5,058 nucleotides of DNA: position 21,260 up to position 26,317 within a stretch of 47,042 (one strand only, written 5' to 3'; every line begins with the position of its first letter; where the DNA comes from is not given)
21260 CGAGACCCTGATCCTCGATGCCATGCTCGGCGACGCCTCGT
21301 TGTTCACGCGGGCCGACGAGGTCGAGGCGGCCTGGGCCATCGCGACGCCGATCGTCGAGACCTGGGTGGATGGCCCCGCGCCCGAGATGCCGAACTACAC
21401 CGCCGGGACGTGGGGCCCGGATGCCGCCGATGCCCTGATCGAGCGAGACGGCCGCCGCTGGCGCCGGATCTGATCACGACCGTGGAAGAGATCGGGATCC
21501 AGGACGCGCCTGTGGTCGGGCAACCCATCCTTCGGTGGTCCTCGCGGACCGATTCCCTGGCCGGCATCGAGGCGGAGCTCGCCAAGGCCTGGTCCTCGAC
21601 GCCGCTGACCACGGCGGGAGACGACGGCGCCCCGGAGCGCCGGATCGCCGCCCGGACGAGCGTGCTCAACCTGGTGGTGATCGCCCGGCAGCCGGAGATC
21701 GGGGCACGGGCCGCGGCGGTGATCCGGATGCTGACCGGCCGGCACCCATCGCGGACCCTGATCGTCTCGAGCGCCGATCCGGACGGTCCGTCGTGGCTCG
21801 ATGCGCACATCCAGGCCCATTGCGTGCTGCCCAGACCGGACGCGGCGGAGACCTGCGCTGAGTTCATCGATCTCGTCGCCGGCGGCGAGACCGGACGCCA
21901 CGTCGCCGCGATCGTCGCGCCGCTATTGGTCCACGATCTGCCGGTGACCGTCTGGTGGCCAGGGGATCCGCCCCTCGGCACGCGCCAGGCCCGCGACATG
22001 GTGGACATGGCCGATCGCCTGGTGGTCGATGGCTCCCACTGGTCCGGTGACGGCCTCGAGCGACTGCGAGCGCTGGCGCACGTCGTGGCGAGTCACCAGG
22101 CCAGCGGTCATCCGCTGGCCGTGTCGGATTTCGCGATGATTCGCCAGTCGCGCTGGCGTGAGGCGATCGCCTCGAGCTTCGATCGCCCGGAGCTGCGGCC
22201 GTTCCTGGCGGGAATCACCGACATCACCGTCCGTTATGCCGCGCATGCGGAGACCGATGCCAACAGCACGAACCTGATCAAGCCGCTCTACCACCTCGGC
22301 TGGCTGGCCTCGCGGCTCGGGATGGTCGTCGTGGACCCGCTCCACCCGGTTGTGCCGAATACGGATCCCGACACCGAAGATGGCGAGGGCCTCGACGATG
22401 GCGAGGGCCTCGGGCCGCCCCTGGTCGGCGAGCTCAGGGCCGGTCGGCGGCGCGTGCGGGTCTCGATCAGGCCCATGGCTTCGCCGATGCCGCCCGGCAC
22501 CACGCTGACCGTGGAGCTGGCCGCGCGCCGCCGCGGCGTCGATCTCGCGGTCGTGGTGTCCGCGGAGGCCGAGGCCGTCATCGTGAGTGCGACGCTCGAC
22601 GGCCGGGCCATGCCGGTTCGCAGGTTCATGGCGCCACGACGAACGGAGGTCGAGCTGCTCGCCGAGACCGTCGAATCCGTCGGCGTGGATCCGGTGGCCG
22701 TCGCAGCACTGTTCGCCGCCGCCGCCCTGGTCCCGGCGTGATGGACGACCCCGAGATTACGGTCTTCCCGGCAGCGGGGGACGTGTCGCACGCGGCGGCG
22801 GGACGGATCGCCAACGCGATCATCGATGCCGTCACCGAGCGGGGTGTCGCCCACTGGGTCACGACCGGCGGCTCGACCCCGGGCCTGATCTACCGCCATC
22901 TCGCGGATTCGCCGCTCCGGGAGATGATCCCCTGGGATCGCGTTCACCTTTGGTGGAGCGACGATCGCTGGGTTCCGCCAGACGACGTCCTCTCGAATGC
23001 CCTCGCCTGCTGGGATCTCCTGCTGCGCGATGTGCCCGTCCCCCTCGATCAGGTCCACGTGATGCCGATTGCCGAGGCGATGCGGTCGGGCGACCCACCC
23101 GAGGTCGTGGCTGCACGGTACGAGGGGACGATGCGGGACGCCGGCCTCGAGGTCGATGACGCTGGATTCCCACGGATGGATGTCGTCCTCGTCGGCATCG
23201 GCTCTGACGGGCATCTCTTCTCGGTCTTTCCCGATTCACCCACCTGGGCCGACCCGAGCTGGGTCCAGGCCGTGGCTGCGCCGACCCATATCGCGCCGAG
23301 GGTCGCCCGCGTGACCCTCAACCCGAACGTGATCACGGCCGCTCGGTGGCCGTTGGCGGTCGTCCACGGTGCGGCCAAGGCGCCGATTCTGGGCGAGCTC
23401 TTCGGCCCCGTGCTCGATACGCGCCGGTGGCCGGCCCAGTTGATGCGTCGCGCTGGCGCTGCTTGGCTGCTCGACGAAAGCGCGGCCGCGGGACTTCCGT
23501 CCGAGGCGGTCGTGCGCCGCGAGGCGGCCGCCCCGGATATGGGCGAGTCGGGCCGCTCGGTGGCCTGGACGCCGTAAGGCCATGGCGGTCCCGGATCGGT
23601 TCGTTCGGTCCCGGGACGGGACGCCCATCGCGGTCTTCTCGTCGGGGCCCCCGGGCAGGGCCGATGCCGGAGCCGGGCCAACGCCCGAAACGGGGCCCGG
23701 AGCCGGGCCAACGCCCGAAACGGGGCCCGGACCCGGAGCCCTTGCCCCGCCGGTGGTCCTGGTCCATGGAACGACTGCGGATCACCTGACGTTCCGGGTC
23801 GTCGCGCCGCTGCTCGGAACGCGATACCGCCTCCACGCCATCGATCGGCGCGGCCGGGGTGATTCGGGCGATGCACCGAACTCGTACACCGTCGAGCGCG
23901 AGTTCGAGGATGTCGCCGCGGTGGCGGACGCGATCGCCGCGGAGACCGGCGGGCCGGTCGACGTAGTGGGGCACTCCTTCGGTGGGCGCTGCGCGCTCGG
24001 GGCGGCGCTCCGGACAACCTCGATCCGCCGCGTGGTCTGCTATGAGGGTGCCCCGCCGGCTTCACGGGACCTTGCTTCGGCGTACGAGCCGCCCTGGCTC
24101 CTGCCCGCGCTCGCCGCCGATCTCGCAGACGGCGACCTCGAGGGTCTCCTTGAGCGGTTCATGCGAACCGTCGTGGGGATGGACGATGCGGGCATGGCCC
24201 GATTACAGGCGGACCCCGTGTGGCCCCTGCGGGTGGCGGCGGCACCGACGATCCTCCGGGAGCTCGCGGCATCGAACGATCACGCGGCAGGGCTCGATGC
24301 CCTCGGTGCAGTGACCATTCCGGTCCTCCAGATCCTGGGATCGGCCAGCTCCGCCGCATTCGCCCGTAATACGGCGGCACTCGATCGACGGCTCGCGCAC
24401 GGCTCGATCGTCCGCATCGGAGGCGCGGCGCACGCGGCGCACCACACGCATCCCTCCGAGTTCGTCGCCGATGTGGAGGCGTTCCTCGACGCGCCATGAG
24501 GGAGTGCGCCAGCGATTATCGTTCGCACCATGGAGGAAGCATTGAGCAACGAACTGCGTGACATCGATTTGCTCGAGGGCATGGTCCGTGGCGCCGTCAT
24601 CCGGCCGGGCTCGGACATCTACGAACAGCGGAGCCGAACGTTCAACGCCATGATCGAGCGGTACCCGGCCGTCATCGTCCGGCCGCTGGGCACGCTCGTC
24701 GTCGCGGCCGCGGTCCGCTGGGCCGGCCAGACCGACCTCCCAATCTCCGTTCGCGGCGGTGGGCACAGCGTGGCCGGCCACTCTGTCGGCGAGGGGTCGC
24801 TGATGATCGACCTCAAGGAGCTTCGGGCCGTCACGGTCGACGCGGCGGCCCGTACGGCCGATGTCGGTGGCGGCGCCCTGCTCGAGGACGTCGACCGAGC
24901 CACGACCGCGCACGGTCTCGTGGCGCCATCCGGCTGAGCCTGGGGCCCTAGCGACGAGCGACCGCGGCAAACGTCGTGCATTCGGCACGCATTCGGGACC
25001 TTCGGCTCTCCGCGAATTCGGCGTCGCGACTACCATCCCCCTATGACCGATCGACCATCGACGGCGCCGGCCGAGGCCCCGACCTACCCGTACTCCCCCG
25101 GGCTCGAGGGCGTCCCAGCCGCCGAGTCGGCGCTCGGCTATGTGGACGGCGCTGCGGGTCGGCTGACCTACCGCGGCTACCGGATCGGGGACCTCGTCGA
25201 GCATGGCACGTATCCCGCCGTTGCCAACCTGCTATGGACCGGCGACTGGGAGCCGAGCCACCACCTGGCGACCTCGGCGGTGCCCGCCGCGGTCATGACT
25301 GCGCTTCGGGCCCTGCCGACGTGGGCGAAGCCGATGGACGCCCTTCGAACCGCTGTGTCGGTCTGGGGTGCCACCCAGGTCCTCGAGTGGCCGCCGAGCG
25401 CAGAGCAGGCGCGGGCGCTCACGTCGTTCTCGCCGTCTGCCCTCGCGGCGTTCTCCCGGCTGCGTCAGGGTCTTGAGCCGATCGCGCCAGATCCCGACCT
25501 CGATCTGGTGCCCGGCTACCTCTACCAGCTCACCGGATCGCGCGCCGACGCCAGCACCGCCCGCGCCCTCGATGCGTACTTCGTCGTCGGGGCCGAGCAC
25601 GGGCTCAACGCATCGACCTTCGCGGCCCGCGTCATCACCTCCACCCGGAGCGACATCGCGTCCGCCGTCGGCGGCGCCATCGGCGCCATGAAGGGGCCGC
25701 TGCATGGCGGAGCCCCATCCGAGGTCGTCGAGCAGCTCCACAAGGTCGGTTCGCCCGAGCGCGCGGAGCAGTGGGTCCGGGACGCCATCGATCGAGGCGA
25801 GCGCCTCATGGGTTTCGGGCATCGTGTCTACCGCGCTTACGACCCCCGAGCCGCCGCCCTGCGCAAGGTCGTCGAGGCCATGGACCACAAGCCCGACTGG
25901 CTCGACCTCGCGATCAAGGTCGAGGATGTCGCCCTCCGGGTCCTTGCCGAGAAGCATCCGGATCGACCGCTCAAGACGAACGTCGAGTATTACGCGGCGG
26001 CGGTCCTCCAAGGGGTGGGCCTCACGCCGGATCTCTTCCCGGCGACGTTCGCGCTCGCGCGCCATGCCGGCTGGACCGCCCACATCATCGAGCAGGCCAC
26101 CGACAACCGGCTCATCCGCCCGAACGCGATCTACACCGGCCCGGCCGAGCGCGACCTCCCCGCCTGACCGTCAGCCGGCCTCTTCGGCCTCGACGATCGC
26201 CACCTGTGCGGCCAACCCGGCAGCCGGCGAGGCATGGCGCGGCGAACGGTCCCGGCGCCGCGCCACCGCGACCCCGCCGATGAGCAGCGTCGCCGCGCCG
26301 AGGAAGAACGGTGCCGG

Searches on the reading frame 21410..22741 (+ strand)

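Call 4: search_protein_families(library=pfam, proteins=[window:21410-22741:+])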
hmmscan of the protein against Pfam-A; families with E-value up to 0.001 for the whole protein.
window:21410-22741:+ (443 aa): 2 families
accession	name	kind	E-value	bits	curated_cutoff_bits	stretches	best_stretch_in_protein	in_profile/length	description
PF10128.15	OpcA_G6PD_assem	-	4.7e-19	69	27.9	1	108-214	4-109/118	Glucose-6-phosphate dehydrogenase subunit N-terminal domain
PF20171.3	OpcA_G6PD_C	-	7.7e-10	39.8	27.7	1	237-429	2-130/135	Glucose-6-phosphate dehydrogenase subunit C-terminal domain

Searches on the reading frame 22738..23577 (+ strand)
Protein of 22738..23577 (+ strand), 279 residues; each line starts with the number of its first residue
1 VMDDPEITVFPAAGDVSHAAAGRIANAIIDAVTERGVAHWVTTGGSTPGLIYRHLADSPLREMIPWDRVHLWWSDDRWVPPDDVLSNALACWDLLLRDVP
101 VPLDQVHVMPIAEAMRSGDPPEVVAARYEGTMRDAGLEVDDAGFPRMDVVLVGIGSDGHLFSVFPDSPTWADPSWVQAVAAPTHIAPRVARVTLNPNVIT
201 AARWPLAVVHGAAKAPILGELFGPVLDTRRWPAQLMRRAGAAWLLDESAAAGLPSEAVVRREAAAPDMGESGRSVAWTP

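Call 40: search_protein_families(library=pfam, proteins=[window:22738-23577:+], max_evalue=0.01)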
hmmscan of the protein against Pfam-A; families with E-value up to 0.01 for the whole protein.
window:22738-23577:+ (279 aa): 1 family
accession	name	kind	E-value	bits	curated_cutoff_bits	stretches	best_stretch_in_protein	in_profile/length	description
PF01182.26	Glucosamine_iso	-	4e-48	164.7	27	1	14-238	4-218/225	Glucosamine-6-phosphate isomerases/6-phosphogluconolactonase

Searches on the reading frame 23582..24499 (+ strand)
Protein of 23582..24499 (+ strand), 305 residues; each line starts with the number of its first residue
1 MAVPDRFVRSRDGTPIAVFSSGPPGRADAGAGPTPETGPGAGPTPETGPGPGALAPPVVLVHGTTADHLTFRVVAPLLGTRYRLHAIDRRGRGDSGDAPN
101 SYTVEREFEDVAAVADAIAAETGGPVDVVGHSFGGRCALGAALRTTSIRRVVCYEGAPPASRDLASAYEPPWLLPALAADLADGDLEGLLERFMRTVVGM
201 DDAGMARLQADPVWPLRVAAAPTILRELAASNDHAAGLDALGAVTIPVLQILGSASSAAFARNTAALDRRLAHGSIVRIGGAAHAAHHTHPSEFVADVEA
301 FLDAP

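Call 40: search_protein_families(library=pfam, proteins=[window:23582-24499:+], max_evalue=0.01)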
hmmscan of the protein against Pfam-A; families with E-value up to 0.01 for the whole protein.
window:23582-24499:+ (305 aa): 4 families
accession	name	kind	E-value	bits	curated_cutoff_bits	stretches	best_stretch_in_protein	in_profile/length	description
PF12697.13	Abhydrolase_6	-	8.2e-20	72.8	26.3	1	58-297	1-216/217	Alpha/beta hydrolase family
PF00561.26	Abhydrolase_1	-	3.4e-15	56.8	25.8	1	56-291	1-245/245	alpha/beta hydrolase fold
PF12146.15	Hydrolase_4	-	2.7e-08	33.9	27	1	58-272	7-218/239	Serine aminopeptidase, S33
PF00975.26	Thioesterase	-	0.00067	20.4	26.4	1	57-144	2-86/226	Thioesterase domain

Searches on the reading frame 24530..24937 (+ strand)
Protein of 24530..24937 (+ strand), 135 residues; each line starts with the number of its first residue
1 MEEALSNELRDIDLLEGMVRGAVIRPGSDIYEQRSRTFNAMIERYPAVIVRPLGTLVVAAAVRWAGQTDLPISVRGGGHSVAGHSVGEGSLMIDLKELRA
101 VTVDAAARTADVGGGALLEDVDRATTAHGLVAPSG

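Call 40: search_protein_families(library=pfam, proteins=[window:24530-24937:+], max_evalue=0.01)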
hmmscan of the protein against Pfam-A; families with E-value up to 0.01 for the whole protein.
window:24530-24937:+ (135 aa): 1 family
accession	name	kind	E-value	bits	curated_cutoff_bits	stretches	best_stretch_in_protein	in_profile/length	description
PF01565.28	FAD_binding_4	-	1.5e-17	64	26.4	1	46-133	1-89/139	FAD binding domain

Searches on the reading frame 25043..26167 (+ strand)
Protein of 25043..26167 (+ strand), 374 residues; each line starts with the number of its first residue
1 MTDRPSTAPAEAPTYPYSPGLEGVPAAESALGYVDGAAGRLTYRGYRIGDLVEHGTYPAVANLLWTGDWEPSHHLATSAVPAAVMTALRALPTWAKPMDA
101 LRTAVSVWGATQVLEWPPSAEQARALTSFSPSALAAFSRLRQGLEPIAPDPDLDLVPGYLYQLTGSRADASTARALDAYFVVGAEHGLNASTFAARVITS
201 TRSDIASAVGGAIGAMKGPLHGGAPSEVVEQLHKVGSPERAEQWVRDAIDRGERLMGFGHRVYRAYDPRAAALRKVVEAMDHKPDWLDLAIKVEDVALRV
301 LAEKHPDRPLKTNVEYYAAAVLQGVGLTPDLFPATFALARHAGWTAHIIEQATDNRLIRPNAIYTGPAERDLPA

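Call 41: search_protein_families(library=pfam, proteins=[window:25043-26167:+], max_evalue=0.01)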
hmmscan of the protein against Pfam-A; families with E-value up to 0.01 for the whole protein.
window:25043-26167:+ (374 aa): 1 family
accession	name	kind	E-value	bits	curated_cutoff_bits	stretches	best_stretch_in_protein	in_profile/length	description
PF00285.26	Citrate_synt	-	7.9e-104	347.9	27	1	20-360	1-356/357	Citrate synthase, C-terminal domain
